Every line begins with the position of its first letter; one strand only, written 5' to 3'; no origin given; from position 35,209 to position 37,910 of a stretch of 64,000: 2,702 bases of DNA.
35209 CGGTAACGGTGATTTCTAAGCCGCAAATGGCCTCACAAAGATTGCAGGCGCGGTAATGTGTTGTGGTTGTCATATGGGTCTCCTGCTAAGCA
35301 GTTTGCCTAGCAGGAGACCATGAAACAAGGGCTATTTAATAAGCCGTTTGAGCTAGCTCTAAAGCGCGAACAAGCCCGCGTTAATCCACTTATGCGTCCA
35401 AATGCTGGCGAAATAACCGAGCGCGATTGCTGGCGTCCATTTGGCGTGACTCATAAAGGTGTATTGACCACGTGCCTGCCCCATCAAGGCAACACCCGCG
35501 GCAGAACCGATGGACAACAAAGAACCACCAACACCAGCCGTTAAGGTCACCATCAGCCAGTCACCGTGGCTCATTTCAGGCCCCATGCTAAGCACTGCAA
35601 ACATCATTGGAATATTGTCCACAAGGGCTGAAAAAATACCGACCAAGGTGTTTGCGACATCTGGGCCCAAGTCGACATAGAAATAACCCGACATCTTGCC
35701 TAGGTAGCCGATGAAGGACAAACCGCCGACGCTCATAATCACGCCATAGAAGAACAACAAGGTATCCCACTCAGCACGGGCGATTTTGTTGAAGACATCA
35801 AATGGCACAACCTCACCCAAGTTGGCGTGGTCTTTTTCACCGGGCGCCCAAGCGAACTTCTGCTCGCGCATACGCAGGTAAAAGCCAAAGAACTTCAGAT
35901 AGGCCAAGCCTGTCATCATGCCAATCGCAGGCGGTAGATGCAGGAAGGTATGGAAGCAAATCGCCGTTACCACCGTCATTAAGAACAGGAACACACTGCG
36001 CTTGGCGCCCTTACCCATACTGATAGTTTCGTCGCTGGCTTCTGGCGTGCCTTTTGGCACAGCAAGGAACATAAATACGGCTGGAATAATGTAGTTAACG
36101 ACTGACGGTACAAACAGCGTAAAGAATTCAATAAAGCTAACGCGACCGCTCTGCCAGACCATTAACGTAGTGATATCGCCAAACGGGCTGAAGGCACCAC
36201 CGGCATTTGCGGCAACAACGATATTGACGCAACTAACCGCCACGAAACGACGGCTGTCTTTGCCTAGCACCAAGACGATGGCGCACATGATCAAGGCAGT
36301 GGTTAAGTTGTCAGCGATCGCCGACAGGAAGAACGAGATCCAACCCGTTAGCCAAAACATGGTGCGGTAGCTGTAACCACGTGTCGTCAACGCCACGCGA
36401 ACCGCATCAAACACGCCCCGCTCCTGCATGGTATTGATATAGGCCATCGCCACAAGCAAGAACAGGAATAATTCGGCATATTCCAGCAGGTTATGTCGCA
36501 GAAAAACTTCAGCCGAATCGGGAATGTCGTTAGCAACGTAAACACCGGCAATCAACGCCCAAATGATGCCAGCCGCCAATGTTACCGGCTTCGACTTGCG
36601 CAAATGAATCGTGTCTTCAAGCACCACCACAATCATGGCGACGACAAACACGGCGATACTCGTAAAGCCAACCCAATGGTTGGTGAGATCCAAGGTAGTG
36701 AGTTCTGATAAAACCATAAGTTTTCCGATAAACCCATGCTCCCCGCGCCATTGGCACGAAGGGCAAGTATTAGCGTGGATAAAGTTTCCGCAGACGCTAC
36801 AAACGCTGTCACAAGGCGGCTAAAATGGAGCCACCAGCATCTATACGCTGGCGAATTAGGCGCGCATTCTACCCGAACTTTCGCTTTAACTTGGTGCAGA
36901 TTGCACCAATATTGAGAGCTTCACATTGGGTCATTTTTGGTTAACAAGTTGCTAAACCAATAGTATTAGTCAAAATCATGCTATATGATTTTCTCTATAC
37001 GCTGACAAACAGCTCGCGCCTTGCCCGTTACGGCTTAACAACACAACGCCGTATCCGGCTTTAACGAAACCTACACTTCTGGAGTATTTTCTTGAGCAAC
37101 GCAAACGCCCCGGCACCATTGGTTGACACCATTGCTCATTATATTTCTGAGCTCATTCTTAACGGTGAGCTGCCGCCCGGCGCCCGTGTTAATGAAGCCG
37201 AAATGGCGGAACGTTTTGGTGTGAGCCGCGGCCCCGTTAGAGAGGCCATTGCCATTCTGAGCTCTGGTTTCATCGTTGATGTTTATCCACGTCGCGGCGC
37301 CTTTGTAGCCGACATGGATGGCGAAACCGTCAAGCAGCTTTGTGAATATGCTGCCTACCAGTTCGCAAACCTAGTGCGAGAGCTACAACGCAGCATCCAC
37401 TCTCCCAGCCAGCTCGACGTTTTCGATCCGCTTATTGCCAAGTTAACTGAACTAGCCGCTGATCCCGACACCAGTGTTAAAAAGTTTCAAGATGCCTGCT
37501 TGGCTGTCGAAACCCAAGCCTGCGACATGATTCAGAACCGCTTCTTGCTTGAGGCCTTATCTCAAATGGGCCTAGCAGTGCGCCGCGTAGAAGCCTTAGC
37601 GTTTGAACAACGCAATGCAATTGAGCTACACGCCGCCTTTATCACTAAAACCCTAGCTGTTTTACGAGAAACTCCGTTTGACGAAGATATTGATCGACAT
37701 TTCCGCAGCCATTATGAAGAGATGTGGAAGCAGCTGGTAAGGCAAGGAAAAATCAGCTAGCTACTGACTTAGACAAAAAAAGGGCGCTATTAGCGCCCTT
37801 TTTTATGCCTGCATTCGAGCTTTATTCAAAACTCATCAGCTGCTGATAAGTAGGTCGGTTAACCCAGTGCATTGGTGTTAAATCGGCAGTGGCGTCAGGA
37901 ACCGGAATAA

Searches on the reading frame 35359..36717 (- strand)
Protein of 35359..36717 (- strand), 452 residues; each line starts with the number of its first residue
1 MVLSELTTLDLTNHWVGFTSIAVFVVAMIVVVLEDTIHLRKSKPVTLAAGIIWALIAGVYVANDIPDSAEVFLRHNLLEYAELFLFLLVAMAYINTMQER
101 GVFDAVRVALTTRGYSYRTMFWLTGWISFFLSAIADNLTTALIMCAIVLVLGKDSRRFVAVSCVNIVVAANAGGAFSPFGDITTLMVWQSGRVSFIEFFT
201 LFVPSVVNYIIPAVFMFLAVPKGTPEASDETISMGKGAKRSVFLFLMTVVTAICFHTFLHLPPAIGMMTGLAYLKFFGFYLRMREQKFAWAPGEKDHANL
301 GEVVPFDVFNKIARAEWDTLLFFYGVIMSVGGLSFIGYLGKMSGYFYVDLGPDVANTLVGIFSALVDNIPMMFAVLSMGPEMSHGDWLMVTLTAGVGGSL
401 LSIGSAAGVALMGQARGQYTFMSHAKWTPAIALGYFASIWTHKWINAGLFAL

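Call 3: search_protein_families(library=pfam, proteins=[window:35359-36717:-], max_evalue=0.01)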
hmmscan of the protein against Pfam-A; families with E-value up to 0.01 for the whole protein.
window:35359-36717:- (452 aa): 1 family
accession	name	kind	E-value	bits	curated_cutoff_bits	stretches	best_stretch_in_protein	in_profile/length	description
PF03600.22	CitMHS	-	6e-35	121.4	31.9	1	21-395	9-336/336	Citrate transporter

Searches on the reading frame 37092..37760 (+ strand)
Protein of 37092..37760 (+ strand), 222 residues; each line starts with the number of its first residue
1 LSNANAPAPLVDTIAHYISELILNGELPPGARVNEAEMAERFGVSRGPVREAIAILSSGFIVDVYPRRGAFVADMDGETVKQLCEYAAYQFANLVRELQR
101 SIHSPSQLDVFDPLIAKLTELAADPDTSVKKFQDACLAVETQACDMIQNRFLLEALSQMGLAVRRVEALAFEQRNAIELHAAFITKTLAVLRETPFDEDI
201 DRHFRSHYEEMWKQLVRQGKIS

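Call 3: search_protein_families(library=pfam, proteins=[window:37092-37760:+], max_evalue=0.01)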
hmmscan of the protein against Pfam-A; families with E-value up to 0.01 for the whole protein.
window:37092-37760:+ (222 aa): 1 family
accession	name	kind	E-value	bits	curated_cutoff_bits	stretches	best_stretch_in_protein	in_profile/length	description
PF00392.27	GntR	-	5.2e-15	55.3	27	1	11-72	2-64/64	Bacterial regulatory proteins, gntR family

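Call 6: search_protein_families(library=ncbifam, proteins=[window:37092-37760:+], max_evalue=0.01)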
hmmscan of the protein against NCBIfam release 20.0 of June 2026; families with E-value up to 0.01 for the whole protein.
window:37092-37760:+ (222 aa): 23 families
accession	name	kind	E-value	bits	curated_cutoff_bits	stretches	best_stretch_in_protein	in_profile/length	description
TIGR03338.1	phnR_burk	equivalog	3.3e-17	62.8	271.5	1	14-159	16-158/212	phosphonate utilization associated transcriptional regulator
TIGR02018.2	his_ut_repres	equivalog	4.1e-08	32.9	220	1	13-76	3-67/226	histidine utilization transcriptional repressor HutC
NF007001.0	PRK09464.1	equivalog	4.4e-07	29.8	330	1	10-72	11-74/254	pyruvate dehydrogenase complex transcriptional repressor PdhR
NF007442.0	PRK09990.1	equivalog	6e-07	29.1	301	1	5-78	6-80/256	transcriptional regulator GlcC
NF007741.0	PRK10421.1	equivalog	7.3e-07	28.8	311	1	7-72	5-71/262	transcriptional regulator LldR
TIGR02325.1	C_P_lyase_phnF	equivalog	1.9e-06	27.6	156.8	1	12-74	11-74/238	phosphonate metabolism transcriptional regulator PhnF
NF053730.1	TransRegRv1152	equivalog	7e-06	26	170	1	4-98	11-104/120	Rv1152 family transcriptional regulator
NF008504.0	PRK11414.1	equivalog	2.3e-05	24.3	225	1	24-82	26-84/221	GntR family transcriptional regulator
NF007588.0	PRK10225.1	equivalog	3.4e-05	23.3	442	1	13-81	13-82/257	Uxu operon transcriptional regulator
NF052282.1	PLP_TF_PdxR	equivalog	3.4e-05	23.1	320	1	9-83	1-76/448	MocR-like pyridoxine biosynthesis transcription factor PdxR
NF011575.0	PRK14999.1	equivalog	4.4e-05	22.9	424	1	4-79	7-83/241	histidine utilization repressor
NF007292.0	PRK09764.1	equivalog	5.5e-05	22.5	281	1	8-112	4-103/240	GntR family transcriptional regulator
NF008576.0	PRK11534.1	equivalog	0.00015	21.6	218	1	20-89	18-87/225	DNA-binding transcriptional regulator CsiR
TIGR02812.1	fadR_gamma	equivalog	0.00021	21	249.2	1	3-55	3-53/235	fatty acid metabolism transcriptional regulator FadR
NF052441.1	TransRegRv0792c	equivalog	0.00041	19.7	400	1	13-74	20-82/260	Rv0792c family HTH-type transcriptional regulator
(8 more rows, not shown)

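Call 21: search_protein_families(library=pfam, proteins=[window:37092-37760:+], max_evalue=5)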
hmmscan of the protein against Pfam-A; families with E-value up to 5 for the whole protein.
window:37092-37760:+ (222 aa): 6 families
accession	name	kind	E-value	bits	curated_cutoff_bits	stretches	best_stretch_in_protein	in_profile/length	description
PF00392.27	GntR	-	5.2e-15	55.3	27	1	11-72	2-64/64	Bacterial regulatory proteins, gntR family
PF08279.18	HTH_11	-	0.017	15.4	25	1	36-62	19-44/55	HTH domain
PF11494.13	Ta0938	-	0.066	14.1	27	1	69-102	12-45/92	Ta0938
PF13412.12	HTH_24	-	0.095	12.7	21.9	1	32-54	17-39/48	Winged helix-turn-helix DNA-binding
PF22560.2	GMT-wHTH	-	0.098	13.6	27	1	202-221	55-75/82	GMT-like wHTH domain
PF13404.12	HTH_AsnC-type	-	0.11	12.7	27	1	31-53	16-38/42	AsnC-type helix-turn-helix domain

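Call 38: find_related_loci(query=window:37092-37760:+, collection=metagenome_contigs, flank=10000)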
Query window:37092-37760:+ (222 aa) in metagenome_contigs; peptide patterns used: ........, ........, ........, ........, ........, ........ (x = any residue, [..] = any of these).
77 stretches matched a pattern; 1 encode a relative of the query (tblastn E <= 1e-3); 1 distinct loci.
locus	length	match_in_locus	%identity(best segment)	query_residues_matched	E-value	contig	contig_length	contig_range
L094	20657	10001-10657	77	4-222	2e-113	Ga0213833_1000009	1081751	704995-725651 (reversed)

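Call 69: search_solved_structures(query=window:37092-37760:+, max_evalue=0.01, show_alignments=0)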
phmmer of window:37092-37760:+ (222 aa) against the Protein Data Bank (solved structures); distinct sequences matched with E-value up to 0.01: 22.
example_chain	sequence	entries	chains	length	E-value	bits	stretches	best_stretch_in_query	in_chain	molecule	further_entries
9isw_A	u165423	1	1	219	5.5e-18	68.8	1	5-178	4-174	Transcriptional regulator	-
7u5q_A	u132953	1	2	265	1.1e-10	44.9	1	13-81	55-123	Transcriptional regulator, GntR family protein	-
3sxy_A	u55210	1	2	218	2.3e-10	44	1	14-85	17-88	Transcriptional regulator, GntR family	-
3fms_A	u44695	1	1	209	2.4e-10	43.9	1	14-85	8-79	Transcriptional regulator, GntR family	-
6ep3_A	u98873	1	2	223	5.4e-08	36.2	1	14-87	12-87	Lmo0651 protein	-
7xp0_A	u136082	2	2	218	6.3e-08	36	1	14-84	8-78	Probable transcriptional regulator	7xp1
3c7j_A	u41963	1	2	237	1.5e-07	34.7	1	2-78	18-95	Transcriptional regulator, GntR family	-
6az6_A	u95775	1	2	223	1.2e-06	31.8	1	8-78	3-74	GntR family transcriptional regulator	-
8pqm_A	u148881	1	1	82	8.1e-06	29.1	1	11-74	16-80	FadR family transcriptional regulator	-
3ihu_A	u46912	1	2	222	9.8e-06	28.8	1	11-117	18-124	Transcriptional regulator, GntR family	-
4u0y_A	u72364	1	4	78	1.7e-05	28.1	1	3-72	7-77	HTH-type transcriptional repressor YvoA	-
6z74_A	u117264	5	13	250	5.1e-05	26.5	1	18-73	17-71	Transcriptional regulator, GntR family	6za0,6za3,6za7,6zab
2wv0_A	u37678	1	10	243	5.4e-05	26.4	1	3-76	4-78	HTH-TYPE TRANSCRIPTIONAL REPRESSOR YVOA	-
4u0v_A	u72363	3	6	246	5.5e-05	26.4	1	3-76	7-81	HTH-type transcriptional repressor YvoA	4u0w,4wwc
2hs5_A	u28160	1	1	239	6.1e-05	26.2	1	14-83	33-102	putative transcriptional regulator GntR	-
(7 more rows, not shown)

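Call 90: search_protein_families(library=pfam, proteins=[L094:11231-15799:-, L094:15800-20656:-], max_evalue=0.001)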
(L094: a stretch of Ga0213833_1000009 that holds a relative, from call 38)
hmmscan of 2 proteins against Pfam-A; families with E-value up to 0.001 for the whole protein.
L094:11231-15799:- (1523 aa): 3 families
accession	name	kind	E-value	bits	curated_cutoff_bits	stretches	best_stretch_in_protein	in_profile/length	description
PF07971.18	Glyco_hydro_92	-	6.4e-113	378.6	24.6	1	1018-1493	2-463/464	Glycosyl hydrolase family 92 catalytic domain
PF17678.7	Glyco_hydro_92N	-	2.2e-43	149.3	34.5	1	782-1011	1-236/236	Glycosyl hydrolase family 92 N-terminal domain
PF00326.27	Peptidase_S9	-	2.2e-09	37.6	22.6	1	449-623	14-186/213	Prolyl oligopeptidase family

L094:15800-20656:- (1619 aa): 4 families
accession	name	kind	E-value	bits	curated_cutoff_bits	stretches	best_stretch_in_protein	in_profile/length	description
PF04734.18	Ceramidase_alk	-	6.3e-15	55.2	32.1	1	365-600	22-259/509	Neutral/alkaline non-lysosomal ceramidase, N-terminal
PF03160.20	Calx-beta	-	0.00014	22.3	27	1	90-159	50-118/119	Calx-beta domain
PF12228.14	DUF3604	-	0.00044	19.3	20.4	0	1547-1609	9-67/591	Protein of unknown function (DUF3604)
PF02412.23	TSP_3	-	0.00057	20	25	0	236-267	1-32/36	Thrombospondin type 3 repeat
